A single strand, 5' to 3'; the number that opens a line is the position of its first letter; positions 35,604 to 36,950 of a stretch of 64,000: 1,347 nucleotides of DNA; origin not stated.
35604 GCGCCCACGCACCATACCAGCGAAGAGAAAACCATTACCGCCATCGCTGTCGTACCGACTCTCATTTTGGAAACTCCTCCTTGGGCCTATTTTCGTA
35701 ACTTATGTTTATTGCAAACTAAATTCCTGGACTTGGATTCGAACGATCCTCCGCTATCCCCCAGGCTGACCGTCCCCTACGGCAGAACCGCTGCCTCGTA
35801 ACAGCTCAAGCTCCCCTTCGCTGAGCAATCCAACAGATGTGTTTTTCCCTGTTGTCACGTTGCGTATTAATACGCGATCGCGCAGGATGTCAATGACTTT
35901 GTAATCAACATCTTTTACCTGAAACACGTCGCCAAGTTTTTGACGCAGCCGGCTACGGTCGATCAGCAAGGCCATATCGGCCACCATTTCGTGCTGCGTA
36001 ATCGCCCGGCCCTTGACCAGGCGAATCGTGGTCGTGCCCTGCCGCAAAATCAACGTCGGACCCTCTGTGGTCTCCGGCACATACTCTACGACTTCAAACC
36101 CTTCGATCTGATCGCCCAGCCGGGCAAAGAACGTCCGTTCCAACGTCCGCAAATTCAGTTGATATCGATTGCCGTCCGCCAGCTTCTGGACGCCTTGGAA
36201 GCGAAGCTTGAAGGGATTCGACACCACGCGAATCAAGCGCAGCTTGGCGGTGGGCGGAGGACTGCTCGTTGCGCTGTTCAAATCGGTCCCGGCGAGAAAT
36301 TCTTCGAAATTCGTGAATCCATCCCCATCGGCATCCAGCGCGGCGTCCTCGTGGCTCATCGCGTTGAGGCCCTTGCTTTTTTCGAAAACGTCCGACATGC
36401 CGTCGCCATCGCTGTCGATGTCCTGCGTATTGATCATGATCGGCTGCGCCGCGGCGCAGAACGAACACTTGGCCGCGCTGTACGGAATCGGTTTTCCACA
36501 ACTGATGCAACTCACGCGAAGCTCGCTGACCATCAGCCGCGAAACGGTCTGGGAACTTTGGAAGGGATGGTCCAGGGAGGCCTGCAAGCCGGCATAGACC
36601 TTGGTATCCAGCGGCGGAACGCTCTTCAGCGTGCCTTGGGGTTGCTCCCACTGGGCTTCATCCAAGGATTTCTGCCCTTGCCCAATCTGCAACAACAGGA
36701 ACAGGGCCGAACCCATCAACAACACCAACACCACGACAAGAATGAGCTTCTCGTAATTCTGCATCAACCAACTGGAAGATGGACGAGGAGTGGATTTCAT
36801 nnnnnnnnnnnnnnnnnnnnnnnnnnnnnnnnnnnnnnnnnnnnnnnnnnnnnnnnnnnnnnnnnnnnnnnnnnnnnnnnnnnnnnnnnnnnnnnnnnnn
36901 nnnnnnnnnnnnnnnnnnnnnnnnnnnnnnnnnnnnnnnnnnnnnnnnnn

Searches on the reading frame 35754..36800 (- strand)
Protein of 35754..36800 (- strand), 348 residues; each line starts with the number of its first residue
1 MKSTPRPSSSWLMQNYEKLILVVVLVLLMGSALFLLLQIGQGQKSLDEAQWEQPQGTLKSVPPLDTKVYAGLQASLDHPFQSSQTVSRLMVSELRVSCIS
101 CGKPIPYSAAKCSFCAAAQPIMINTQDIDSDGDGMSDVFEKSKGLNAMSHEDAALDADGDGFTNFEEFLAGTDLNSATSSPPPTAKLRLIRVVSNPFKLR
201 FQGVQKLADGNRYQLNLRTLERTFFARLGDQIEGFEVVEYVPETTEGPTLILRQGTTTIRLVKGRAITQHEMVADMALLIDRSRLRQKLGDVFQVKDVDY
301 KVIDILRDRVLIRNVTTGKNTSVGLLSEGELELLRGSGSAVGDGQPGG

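Call 5: search_protein_families(library=pfam, proteins=[window:35754-36800:-], max_evalue=0.1)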
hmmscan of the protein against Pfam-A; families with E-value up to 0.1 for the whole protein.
window:35754-36800:- (348 aa): 1 family
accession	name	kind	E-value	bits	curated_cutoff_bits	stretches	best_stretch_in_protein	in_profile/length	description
PF18884.5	TSP3_bac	-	1.8e-05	24.9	25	2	129-144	1-16/22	Bacterial TSP3 repeat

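Call 10: search_solved_structures(query=window:35754-36800:-, max_evalue=10, show_alignments=2)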
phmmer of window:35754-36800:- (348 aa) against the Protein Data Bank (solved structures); distinct sequences matched with E-value up to 10: 22.
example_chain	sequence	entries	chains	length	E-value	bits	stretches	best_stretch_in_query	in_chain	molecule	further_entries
2i18_A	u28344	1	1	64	0.043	16.2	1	122-170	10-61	Calcium-binding protein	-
2m7n_A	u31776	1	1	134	0.067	15.5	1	121-169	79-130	Calcium-binding protein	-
1jfj_A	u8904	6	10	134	0.075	15.4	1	122-169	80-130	CALCIUM-BINDING PROTEIN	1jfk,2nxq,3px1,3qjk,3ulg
2jnx_A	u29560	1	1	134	0.078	15.3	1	128-170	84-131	Calcium binding protein 2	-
6tz8_B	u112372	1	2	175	0.097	15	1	127-177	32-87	Calcineurin subunit B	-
2lvi_A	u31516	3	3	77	0.15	14.3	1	129-175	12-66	Polcalcin Phl p 7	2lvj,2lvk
1k9u_A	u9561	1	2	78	0.15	14.3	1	129-175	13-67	Polcalcin Phl p 7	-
6tz6_B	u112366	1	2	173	0.19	14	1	128-178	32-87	Calcineurin subunit B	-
1h4b_A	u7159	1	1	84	0.23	13.8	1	129-169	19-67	POLCALCIN BET V 4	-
5otj_D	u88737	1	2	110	0.29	13.4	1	129-176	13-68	Polcalcin Phl p 7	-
8vsx_A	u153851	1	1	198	0.77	12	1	155-198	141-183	Guanylyl cyclase-activating protein 1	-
7m2m_A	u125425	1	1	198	0.79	12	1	155-198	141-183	Guanylate cyclase activator 1A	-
4go6_A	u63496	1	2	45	1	11.7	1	176-214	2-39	HCF N-terminal chain 1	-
5xop_A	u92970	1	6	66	1.1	11.6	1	153-169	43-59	Calcium-binding protein 1 (EhCBP1), putative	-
2opo_A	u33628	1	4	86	1.3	11.3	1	129-170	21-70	Polcalcin Che a 3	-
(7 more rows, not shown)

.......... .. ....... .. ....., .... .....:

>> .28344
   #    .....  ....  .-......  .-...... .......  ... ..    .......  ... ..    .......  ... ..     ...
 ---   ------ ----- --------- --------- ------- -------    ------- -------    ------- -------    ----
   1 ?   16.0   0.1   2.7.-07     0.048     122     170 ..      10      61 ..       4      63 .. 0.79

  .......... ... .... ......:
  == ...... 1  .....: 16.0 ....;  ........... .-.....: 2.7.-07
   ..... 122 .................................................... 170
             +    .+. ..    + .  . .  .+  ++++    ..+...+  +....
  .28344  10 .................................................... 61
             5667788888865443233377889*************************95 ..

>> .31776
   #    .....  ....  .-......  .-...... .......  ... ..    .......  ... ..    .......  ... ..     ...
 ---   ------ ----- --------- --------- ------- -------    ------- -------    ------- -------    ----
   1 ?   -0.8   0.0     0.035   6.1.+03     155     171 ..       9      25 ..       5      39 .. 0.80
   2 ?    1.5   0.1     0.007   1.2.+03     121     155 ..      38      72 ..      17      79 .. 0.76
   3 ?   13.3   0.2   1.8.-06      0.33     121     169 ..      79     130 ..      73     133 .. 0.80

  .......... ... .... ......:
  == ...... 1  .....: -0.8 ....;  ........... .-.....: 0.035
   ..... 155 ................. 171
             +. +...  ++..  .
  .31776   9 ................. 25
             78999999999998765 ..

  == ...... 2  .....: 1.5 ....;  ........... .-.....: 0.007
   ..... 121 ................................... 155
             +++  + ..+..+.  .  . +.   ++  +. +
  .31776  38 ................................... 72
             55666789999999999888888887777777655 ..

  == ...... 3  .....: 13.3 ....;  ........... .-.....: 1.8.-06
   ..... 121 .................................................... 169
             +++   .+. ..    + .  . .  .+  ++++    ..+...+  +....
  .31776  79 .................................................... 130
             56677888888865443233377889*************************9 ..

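Call 11: find_homologous_proteins(query=window:35754-36800:-, max_evalue=0.001)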
Query window:35754-36800:- (348 aa): 282 proteins with E <= 0.001 among 8000 candidates; the best 120 are listed.
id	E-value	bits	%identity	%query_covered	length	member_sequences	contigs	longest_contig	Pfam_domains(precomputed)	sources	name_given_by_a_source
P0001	6.7e-217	737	100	97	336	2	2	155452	-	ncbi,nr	ncbi:MAG TPA: hypothetical protein DCZ95_12775 [Verrucomicrobia bacterium]|nr:MAG: hypothetical prot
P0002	2.7e-169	581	76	98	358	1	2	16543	PF18884.6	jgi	jgi:hypothetical protein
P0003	3.6e-169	580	76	98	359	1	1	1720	-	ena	-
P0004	5.4e-138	478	64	97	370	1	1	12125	-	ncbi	ncbi:MAG: Amuc_1099 family pilus-like system protein [Lentisphaerota bacterium]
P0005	2.5e-127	443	59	100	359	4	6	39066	PF18884.6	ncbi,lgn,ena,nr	ncbi:MAG TPA: zinc ribbon domain-containing protein [Kiritimatiellia bacterium]|nr:zinc ribbon domai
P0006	1.4e-126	440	58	100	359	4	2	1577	PF18884.6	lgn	-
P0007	1.5e-126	440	59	97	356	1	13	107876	PF18884.6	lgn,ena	-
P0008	5.3e-123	428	57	99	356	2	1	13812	-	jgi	-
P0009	1.1e-116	408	55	97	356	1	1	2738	PF18884.6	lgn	-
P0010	3.8e-113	396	55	95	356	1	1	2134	PF18884.6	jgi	jgi:hypothetical protein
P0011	5.4e-111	389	53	99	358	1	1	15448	-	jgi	-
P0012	1.4e-110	388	54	97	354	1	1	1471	-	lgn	-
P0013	1.1e-109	385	54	99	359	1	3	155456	-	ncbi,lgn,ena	-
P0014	1.6e-107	377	52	100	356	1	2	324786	-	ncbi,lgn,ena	-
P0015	5.4e-107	376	51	100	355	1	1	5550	PF18884.6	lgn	-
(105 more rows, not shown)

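Call 12: find_encoding_contigs(protein=window:35754-36800:-, flank=10000, max_places=6)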
Protein window:35754-36800:- (348 aa): 4 contigs read that carry it; 2 places shown.
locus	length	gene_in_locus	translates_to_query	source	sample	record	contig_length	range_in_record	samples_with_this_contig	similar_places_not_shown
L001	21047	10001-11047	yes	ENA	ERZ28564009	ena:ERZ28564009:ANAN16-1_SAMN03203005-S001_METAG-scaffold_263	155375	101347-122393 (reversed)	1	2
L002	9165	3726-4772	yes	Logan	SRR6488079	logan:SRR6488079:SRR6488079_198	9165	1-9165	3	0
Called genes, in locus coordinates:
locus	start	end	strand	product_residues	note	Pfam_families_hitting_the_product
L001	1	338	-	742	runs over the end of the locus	-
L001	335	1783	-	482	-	-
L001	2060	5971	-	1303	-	PF00932:LTD, PF00754:F5_F8_type_C (faint), PF22633:F5_F8_type_C_2 (faint)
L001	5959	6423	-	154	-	-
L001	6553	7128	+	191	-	PF28178:Amuc_1102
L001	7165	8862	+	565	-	PF11104:PilM_2, PF06723:MreB_Mbl (faint), PF14450:FtsA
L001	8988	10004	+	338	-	PF28028:Amuc_1100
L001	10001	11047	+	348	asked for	-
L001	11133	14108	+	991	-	-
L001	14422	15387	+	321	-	PF02739:5_3_exonuc_N, PF01367:5_3_exonuc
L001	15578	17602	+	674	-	PF10034:Dpy19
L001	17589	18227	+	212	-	PF01121:CoaE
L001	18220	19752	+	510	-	PF07498:Rho_N, PF07497:Rho_RNA_bind, PF00006:ATP-synt_ab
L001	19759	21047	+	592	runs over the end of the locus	PF00092:VWA, PF13519:VWA_2, PF13768:VWA_3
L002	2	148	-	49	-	?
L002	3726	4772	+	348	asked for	-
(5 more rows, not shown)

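Call 13: search_protein_families(library=ncbifam, proteins=[window:35754-36800:-], max_evalue=0.01)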
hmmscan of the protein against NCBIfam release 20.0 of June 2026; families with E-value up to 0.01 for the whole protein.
window:35754-36800:- (348 aa): 3 families
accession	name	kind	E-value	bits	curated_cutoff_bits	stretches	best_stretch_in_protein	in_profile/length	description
NF042425.1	Amuc_1099_fam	equivalog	4.5e-17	62.6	50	1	14-214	3-185/321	Amuc_1099 family pilus-like system protein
NF047639.1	throspo3_MtsD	equivalog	1.6e-06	26.5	800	1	124-173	477-526/651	cell-cell cohesion protein MtsD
NF051898.1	MBSP1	equivalog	0.0041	16.7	320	1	93-119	48-74/289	biosurfactant protein 1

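Call 18: find_related_loci(query=A1, collection=genome_contigs, flank=10000)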
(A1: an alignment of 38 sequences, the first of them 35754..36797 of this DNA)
Query A1 (347 aa) in genome_contigs; peptide patterns used: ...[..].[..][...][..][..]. (x = any residue, [..] = any of these).
38 stretches matched a pattern; 22 encode a relative of the query (tblastn E <= 1e-3); 22 distinct loci.
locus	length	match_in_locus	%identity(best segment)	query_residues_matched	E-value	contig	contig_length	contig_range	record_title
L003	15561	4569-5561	53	5-333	4e-106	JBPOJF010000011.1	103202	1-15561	MAG: Lentisphaerota bacterium isolate MAG_8164 c_000000609644, whole genome shotgun sequence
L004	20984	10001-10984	50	5-335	8e-106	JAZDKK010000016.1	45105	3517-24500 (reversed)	MAG: Verrucomicrobiota bacterium isolate MEGAHIT-group-0.530 k141_5444600, whole genome shotgun sequence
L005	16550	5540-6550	50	1-335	1e-105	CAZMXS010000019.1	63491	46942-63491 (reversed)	MAG TPA_asm: uncultured Verrucomicrobiota bacterium isolate SRP167436_co1_345 genome assembly, contig: NODE_508_length_6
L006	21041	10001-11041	49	2-346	2e-105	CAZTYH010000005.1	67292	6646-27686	MAG TPA_asm: uncultured Verrucomicrobiota bacterium isolate SRP241326_co1_344 genome assembly, contig: NODE_738_length_6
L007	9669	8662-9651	48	2-330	4e-97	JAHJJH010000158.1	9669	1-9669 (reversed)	MAG: Verrucomicrobia bacterium isolate Modern_marine_rock_biofilm.mb.29 Modern_marine_rock.mb.29_k141_405495, whole geno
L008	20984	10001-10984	48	4-330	1e-94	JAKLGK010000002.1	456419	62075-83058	MAG: Verrucomicrobia bacterium isolate RA.bin38 RA.bin38_2, whole genome shotgun sequence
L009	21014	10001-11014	44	2-337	7e-88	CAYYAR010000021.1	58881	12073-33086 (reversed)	MAG TPA_asm: uncultured Verrucomicrobiota bacterium isolate SRP319275_co3_139 genome assembly, contig: NODE_696_length_5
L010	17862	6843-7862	47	2-340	1e-87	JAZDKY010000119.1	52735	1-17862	MAG: bacterium isolate MEGAHIT-group-0.556 k141_12432000, whole genome shotgun sequence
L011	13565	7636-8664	47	2-347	7e-87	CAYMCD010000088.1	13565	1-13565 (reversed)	MAG TPA_asm: uncultured Verrucomicrobiota bacterium isolate binchicken_co16_330 genome assembly, contig: NODE_7613_lengt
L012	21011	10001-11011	48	2-340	6e-86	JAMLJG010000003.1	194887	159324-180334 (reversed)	MAG: Kiritimatiellia bacterium isolate ACE_NR_VERR3 ACE_NR_VERR3_3, whole genome shotgun sequence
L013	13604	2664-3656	46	5-333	5e-85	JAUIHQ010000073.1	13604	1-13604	MAG: bacterium isolate Co_bin.216 NODE_25117_length_13604_cov_0.899681, whole genome shotgun sequence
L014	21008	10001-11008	45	2-337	1e-83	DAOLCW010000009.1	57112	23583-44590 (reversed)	MAG TPA_asm: Kiritimatiellia bacterium isolate AMR_MDS_0138 NODE_123_length_57112_cov_24.536201, whole genome shotgun se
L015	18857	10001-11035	46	2-345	4e-83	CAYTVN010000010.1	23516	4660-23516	MAG TPA_asm: uncultured Verrucomicrobiota bacterium isolate SRP173033_co1_159 genome assembly, contig: NODE_3535_length_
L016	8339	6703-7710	44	9-334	1e-82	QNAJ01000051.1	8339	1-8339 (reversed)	MAG: Verrucomicrobia bacterium isolate B70_G9 B70_Guay9_scaffold_12310, whole genome shotgun sequence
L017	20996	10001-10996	47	5-338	5e-82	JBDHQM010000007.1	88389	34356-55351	MAG: Kiritimatiellia bacterium isolate AS-MESO-3CA.351 NODE_974_length_88389_cov_5.205091, whole genome shotgun sequence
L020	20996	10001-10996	44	2-333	1e-76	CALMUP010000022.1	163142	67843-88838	MAG TPA_asm: uncultured Verrucomicrobia bacterium isolate SRR2107179_bin.17_CONCOCT_v1.1_MAG genome assembly, contig: ER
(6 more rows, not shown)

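Call 35: predict_structure(alignment_id=A1)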
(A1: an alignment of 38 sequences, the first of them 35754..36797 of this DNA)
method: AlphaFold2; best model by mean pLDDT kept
length: 347 residues; sequences in the alignment: 38
mean_pLDDT: 83.9   pTM: 0.55
mean pLDDT of the five models: 83.9, 83.0, 82.9, 82.7, 81.9
residues with pLDDT >= 90: 197; 70-90: 91; 50-70: 32; < 50: 27
segments of 3 or more residues with pLDDT < 50: 1-3, 81-90, 338-347
pLDDT, mean of each block of 10 residues (from residue 1): 54 81 95 92 74 51 74 68 45 77 83 84 82 93 92 93 95 92 95 93 92 89 93 92 93 90 92 94 93 93 95 96 94 67 40
secondary structure, 60 per line:
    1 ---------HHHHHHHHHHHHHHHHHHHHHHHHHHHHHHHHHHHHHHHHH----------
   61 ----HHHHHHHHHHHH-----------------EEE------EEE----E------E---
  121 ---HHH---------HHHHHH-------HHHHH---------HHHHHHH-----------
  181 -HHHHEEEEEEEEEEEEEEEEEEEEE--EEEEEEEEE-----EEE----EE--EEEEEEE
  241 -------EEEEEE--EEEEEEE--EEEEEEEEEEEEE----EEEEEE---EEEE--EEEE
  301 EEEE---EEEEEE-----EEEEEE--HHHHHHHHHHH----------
elements in order: H10-50 H65-76 E94-96 E103-105 H136-141 H149-153 H163-169 H182-185 E186-206 E209-217 E223-225 E234-240 E248-253 E256-262 E265-277 E282-287 E291-294 E297-304 E308-313 E319-324 H327-337

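Call 39: fold_search(model_id=the predicted structure, library=pdb)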
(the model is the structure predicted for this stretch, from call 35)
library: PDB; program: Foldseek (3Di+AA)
matches with E <= 10: 891; with E <= 0.001: 0
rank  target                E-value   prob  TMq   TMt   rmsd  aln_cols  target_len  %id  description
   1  2gtl_M                1.6e-02  0.14  0.08  0.11  26.6       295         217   10  Lumbricus Erythrocruorin at 3.5A resolution (released 2006-07-18)
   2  2y4y_B                4.4e-02  0.91  0.10  0.40  13.3        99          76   16  Structure of a domain from the type IV pilus biogenesis lipoprotein PilP, from Pseudomonas aeruginosa (released 2012-01-18)
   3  6bhh_A                5.5e-02  0.44  0.11  0.18  17.6       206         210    8  Crystal structure of SETDB1 with a modified H3 peptide (released 2017-11-22)
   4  7cjt_A                5.9e-02  0.44  0.11  0.18  17.5       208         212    9  Crystal Structure of SETDB1 Tudor domain in complexed with (R,R)-59 (released 2021-04-14)
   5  6bhe_A                5.9e-02  0.38  0.12  0.18  18.2       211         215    8  Crystal structure of SETDB1 with a modified H3 peptide (released 2017-12-06)
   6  5f3y_A                6.2e-02  0.16  0.11  0.08  16.0       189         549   15  Crystal Structure of Myo7b N-MyTH4-FERM-SH3 in complex with Anks4b CEN (released 2016-03-16)
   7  7cd9_A                6.9e-02  0.38  0.12  0.18  16.9       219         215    8  Crystal Structure of SETDB1 tudor domain in complexed with Compound 6 (released 2021-04-07)
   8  6bhd_A                8.7e-02  0.33  0.12  0.18  19.9       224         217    8  Crystal structure of SETDB1 with a modified H3 peptide (released 2017-12-06)
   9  7cso_D                8.7e-02  0.08  0.08  0.07  17.5       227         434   10  Structure of Ephexin4 DH-PH-SH3 (released 2021-02-24)
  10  2y4y_D                1.0e-01  0.72  0.09  0.36  13.2       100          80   16  Structure of a domain from the type IV pilus biogenesis lipoprotein PilP, from Pseudomonas aeruginosa (released 2012-01-18)
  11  6bhg_A                1.0e-01  0.33  0.12  0.18  19.4       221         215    8  Crystal structure of SETDB1 with a modified H3 peptide (released 2017-12-06)
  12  7csp_A                1.0e-01  0.06  0.08  0.07  18.4       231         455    8  Structure of Ephexin4 IDPSH (released 2021-02-24)
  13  3jc8_Pa               1.1e-01  0.63  0.12  0.26  15.3       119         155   12  Architectural model of the type IVa pilus machine in a piliated state (released 2016-03-16)
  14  2lc4_MODEL_1_A        1.1e-01  0.38  0.09  0.28  17.2       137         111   16  Solution Structure of PilP from Pseudomonas aeruginosa (released 2011-12-21)
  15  6bhi_A                1.4e-01  0.30  0.12  0.18  16.7       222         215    8  Crystal structure of SETDB1 with a modified H3 peptide (released 2017-12-06)
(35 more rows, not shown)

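Call 52: search_protein_families(library=pfam, proteins=[L014:2-4030:-, L017:1893-2609:+, L020:1504-2415:+], max_evalue=0.01)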
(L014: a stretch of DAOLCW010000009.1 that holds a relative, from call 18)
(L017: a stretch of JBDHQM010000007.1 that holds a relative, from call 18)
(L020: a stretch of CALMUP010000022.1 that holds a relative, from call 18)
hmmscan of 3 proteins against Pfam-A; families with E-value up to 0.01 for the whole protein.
L014:2-4030:- (1343 aa): 6 families
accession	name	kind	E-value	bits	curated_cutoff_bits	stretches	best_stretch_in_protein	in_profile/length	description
PF00082.27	Peptidase_S8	-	3.7e-47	161.5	21.8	1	239-536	1-288/288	Subtilase family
PF01483.27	P_proprotein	-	4.9e-21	75.1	21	1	590-673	1-85/86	Proprotein convertase P-domain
PF17963.7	Big_9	-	3.2e-06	28.4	23.6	1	791-868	10-89/89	Bacterial Ig domain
PF18884.5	TSP3_bac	-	0.0034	17.6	25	0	1304-1317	1-14/22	Bacterial TSP3 repeat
PF18911.6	PKD_4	-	0.0036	17.7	27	0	684-719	1-36/85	PKD domain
PF00801.26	PKD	-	0.0056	17.1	23.5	0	1097-1132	44-79/80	PKD domain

L017:1893-2609:+ (239 aa): 1 family
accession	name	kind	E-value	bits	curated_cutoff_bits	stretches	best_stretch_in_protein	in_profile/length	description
PF18884.5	TSP3_bac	-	8.2e-08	32.4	25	1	137-158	1-22/22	Bacterial TSP3 repeat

L020:1504-2415:+ (304 aa): 1 family
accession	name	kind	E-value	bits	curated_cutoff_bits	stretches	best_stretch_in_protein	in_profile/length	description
PF18884.5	TSP3_bac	-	0.00087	19.5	25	0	183-200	1-17/22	Bacterial TSP3 repeat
